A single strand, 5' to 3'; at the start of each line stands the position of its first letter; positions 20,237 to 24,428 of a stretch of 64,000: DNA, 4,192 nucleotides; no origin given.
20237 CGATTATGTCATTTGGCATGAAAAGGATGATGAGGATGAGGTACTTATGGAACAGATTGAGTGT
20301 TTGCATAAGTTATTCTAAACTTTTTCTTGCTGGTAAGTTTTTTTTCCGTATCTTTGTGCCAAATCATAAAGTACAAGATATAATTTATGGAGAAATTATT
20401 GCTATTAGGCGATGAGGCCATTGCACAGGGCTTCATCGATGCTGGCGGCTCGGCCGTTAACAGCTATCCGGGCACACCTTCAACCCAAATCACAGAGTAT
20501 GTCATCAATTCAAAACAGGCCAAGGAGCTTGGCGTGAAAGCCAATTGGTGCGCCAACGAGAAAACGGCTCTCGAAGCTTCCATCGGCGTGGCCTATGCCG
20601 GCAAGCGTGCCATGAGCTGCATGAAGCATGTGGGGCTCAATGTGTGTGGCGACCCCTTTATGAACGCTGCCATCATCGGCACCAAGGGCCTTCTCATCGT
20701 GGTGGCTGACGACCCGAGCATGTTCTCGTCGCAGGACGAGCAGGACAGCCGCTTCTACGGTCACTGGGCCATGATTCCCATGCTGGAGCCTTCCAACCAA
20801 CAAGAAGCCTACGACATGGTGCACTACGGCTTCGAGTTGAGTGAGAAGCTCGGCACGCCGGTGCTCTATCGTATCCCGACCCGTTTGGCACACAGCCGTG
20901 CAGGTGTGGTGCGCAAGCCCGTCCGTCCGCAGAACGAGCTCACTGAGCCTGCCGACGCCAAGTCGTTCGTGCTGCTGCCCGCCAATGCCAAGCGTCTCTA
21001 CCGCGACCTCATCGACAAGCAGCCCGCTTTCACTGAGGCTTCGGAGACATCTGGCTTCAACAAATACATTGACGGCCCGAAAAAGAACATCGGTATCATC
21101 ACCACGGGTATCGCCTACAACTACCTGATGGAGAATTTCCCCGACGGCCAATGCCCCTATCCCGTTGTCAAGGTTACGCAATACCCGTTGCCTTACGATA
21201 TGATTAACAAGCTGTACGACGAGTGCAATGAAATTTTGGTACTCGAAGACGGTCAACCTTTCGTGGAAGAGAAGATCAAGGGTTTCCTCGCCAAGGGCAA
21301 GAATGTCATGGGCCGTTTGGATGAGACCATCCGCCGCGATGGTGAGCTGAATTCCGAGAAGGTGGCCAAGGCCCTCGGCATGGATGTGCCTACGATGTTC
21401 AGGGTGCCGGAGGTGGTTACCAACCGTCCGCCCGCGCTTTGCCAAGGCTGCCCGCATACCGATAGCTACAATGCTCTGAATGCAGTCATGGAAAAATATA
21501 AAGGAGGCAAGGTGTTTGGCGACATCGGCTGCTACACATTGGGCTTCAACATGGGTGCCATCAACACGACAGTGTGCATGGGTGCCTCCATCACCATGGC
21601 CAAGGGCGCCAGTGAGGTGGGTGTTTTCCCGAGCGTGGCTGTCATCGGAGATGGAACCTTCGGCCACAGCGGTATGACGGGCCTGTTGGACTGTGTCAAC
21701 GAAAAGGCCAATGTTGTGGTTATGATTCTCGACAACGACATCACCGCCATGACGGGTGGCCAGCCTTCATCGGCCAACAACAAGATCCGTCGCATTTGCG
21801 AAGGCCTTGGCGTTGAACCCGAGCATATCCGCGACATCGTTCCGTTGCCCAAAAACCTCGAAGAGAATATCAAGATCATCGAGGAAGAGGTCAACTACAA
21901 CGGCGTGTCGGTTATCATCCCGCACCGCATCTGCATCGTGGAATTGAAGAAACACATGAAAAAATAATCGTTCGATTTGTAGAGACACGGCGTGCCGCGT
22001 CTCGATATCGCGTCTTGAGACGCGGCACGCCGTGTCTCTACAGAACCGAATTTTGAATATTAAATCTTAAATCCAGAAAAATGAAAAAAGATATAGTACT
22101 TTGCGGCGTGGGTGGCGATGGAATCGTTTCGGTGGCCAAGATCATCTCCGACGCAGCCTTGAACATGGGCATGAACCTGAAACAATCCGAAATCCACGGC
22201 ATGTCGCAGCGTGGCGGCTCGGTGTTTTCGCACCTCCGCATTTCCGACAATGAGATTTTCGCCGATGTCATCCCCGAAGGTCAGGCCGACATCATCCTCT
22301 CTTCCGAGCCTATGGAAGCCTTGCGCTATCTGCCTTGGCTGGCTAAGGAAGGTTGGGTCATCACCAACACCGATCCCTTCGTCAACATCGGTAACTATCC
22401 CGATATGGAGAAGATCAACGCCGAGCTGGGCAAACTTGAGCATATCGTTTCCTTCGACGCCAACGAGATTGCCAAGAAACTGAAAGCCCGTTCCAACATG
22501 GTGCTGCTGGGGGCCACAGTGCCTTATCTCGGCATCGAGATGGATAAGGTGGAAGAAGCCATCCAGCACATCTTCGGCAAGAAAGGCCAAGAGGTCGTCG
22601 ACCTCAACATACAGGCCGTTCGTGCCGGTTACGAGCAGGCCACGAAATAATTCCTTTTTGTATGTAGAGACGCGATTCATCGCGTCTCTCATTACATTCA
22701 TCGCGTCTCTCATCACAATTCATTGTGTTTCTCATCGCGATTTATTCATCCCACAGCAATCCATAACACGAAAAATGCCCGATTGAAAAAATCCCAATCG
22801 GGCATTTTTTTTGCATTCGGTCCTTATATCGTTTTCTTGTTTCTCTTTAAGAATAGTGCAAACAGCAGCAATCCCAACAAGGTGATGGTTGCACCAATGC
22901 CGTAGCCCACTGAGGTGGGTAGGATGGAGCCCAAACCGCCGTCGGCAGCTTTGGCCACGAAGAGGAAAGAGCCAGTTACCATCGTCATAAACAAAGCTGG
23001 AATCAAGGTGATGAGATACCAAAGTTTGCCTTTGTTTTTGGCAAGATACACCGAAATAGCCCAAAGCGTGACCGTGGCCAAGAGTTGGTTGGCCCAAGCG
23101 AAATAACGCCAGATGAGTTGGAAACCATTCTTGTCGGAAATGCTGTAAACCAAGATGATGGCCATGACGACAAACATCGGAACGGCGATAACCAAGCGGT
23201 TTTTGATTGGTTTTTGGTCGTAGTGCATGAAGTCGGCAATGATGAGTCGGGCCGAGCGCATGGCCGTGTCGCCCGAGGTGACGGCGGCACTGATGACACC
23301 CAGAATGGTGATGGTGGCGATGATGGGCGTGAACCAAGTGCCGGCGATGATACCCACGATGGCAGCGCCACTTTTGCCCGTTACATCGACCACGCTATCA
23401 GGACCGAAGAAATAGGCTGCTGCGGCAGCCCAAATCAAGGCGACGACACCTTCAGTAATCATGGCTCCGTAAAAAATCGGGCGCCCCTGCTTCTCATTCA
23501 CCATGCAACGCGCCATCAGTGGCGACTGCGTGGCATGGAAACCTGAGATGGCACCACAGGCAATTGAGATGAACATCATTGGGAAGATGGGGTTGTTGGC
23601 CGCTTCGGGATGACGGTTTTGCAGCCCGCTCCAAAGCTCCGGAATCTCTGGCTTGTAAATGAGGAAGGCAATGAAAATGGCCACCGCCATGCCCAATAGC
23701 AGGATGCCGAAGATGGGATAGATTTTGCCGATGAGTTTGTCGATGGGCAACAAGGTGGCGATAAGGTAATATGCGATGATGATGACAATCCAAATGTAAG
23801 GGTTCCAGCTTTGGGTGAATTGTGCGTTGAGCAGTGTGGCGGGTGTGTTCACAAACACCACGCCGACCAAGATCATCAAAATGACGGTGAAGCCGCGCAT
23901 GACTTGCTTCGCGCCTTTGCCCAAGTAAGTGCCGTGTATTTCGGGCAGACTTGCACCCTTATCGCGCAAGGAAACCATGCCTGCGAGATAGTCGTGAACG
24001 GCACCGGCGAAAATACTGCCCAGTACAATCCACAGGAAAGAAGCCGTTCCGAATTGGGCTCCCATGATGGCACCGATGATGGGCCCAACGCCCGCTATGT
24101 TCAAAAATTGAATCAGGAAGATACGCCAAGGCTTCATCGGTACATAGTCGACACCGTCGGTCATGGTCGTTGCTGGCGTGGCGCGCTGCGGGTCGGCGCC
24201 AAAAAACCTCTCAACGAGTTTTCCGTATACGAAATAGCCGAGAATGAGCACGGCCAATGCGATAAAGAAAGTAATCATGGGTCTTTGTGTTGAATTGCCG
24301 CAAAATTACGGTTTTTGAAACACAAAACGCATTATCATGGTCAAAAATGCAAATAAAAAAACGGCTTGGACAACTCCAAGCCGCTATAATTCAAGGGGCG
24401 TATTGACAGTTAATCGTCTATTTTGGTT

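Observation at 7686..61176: Pervasive REP-like hairpin family with a conserved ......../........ clamp and compensatory inner-stem variation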

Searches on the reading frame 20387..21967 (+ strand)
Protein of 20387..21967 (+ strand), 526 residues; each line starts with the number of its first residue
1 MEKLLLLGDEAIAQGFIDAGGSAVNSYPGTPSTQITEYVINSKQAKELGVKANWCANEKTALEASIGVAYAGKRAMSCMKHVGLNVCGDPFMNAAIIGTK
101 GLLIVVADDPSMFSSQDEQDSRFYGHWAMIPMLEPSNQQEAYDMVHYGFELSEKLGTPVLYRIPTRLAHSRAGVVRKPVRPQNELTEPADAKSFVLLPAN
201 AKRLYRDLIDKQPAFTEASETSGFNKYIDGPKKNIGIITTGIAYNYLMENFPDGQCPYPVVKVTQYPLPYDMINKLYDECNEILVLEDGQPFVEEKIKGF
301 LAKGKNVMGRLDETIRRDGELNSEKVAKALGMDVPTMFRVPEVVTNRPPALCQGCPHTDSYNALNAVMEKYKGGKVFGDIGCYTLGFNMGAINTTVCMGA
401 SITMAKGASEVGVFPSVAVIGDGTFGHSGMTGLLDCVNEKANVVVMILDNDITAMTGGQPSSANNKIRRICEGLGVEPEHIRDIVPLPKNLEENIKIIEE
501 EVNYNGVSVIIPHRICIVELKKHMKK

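Call 10: find_encoding_contigs(protein=window:20387-21967:+, flank=10000, max_places=6)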
Protein window:20387-21967:+ (526 aa): 3 contigs read that carry it; 2 places shown.
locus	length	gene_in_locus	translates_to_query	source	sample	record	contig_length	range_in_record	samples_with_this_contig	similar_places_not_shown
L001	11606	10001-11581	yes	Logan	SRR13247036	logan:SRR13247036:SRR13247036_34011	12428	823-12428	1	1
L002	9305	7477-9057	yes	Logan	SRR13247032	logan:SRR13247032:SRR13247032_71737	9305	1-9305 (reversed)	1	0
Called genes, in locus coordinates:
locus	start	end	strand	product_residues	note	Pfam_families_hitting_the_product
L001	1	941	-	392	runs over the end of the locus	PF17761:DUF1016_N, PF06250:YhcG_C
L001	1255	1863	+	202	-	PF16439:DUF5036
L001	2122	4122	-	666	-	PF17391:Urocanase_N, PF01175:Urocanase, PF17392:Urocanase_C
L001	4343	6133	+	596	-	PF01510:Amidase_2, PF00431:CUB, PF18962:Por_Secre_tail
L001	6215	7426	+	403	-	PF13585:CHU_C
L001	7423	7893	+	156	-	PF07610:DUF1573, PF22544:HYDIN_VesB_CFA65-like_Ig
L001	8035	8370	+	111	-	PF02699:YajC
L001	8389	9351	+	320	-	PF07949:YbbR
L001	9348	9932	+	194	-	PF01121:CoaE, PF13238:AAA_18 (faint)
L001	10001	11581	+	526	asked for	PF01855:POR_N, PF02775:TPP_enzyme_C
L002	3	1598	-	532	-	?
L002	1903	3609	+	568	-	PF01510:Amidase_2, PF00431:CUB, PF18962:Por_Secre_tail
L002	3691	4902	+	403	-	PF13585:CHU_C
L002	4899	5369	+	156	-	PF07610:DUF1573, PF22544:HYDIN_VesB_CFA65-like_Ig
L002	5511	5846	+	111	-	PF02699:YajC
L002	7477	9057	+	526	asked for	PF01855:POR_N, PF02775:TPP_enzyme_C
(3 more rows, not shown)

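Call 34: find_related_loci(query=window:20387-21964:+, collection=genome_contigs, flank=10000)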
Query window:20387-21964:+ (526 aa) in genome_contigs; peptide patterns used: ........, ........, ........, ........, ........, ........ (x = any residue, [..] = any of these).
600 stretches matched a pattern (row limit reached: there are more); 599 encode a relative of the query (tblastn E <= 1e-3); the best 80 are kept; 80 distinct loci.
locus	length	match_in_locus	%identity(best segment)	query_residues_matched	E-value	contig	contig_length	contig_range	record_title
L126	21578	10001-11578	95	1-526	0e+0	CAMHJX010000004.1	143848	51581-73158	MAG: uncultured Bacteroidales bacterium isolate SRR11784281_bin.64_metaWRAP_v1.3_MAG genome assembly, contig: ERZ1220335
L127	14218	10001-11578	94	1-526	0e+0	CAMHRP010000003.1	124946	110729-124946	MAG: uncultured Bacteroidales bacterium isolate SRR11784290_bin.31_metaWRAP_v1.3_MAG genome assembly, contig: ERZ1220273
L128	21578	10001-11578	94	1-526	0e+0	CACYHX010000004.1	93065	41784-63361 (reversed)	MAG: uncultured Bacteroidia bacterium isolate RUG11958 genome assembly, contig: RUG11958_asm_4, whole genome shotgun seq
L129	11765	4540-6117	89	1-526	0e+0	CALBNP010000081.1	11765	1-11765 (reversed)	MAG TPA_asm: uncultured Bacteroidales bacterium isolate SRR6425747_bin.106_CONCOCT_v1.1_MAG genome assembly, contig: ERZ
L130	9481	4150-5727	88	1-526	0e+0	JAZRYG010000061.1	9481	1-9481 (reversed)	MAG: Bacteroidales bacterium isolate T1900044950_TA20190003.MAGScoT_cleanbin_000023 SGB_3594_k141_2300853, whole genome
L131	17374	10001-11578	89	1-526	0e+0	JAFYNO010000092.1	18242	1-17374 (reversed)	MAG: Bacteroidales bacterium isolate RGIG7253 Water_buffalos_Cecum-3__c452777, whole genome shotgun sequence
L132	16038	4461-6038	88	1-526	0e+0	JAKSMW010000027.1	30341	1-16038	MAG: Bacteroidales bacterium isolate Horse_feces135 MAG135_27, whole genome shotgun sequence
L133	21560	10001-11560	90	1-520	0e+0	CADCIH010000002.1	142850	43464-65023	MAG: uncultured Bacteroidia bacterium isolate RUG14679 genome assembly, contig: RUG14679_asm_2, whole genome shotgun seq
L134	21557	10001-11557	90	1-519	0e+0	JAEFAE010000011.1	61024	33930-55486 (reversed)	MAG: Bacteroidales bacterium isolate Tb.RUG.487 NODE_1567_length_61024_cov_22.026471, whole genome shotgun sequence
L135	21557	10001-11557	89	1-519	0e+0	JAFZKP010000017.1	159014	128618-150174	MAG: Bacteroidales bacterium isolate RGIG7852 Water_buffalos_Reticulum-4__c238421, whole genome shotgun sequence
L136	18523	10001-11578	86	1-526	0e+0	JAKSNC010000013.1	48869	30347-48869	MAG: Bacteroidales bacterium isolate Horse_feces141 MAG141_13, whole genome shotgun sequence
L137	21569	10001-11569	84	1-524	0e+0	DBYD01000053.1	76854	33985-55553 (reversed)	MAG TPA_asm: Bacteroidales bacterium UBA1195 UBA1195_contig_31133, whole genome shotgun sequence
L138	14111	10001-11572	83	1-524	0e+0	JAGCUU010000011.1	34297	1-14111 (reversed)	MAG: Bacteroidales bacterium isolate RGIG10142 Yak_Rumen-4__c446415, whole genome shotgun sequence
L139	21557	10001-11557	83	1-519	0e+0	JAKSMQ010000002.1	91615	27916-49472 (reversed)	MAG: Bacteroidales bacterium isolate Horse_feces129 MAG129_2, whole genome shotgun sequence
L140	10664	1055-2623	84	1-524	0e+0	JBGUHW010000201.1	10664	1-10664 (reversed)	MAG: Bacteroidales bacterium isolate ruminal_MAG_341 ruminal_MAG_341_contig_0201, whole genome shotgun sequence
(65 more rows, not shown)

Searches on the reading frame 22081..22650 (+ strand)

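Call 44: search_protein_families(library=pfam, proteins=[window:22081-22650:+], max_evalue=0.00001)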
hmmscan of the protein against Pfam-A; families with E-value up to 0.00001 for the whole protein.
window:22081-22650:+ (189 aa): 1 family
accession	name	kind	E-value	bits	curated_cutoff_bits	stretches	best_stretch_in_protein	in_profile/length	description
PF01558.24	POR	-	1.6e-38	133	27.4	1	11-185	1-173/173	Pyruvate ferredoxin/flavodoxin oxidoreductase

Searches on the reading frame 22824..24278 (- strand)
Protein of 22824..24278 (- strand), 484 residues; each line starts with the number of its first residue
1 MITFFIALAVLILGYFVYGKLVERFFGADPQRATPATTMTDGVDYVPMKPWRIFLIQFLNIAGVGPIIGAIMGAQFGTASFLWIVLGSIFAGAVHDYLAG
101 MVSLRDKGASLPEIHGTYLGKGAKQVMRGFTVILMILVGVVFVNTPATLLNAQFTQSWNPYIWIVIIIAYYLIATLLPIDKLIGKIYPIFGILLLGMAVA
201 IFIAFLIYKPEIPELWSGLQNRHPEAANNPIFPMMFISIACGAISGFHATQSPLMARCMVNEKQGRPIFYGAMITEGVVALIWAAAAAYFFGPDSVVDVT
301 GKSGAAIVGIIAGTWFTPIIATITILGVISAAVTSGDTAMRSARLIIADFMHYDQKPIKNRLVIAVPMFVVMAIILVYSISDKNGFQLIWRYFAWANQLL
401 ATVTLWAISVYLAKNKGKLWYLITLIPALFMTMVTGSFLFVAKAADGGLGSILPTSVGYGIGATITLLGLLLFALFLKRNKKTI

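Call 44: search_protein_families(library=pfam, proteins=[window:22824-24278:-], max_evalue=0.00001)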
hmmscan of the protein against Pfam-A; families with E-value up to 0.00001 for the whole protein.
window:22824-24278:- (484 aa): 1 family
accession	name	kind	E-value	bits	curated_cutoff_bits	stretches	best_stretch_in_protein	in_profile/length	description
PF02554.20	CstA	-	1.2e-71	242.6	27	3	3-149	5-153/560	Carbon starvation protein CstA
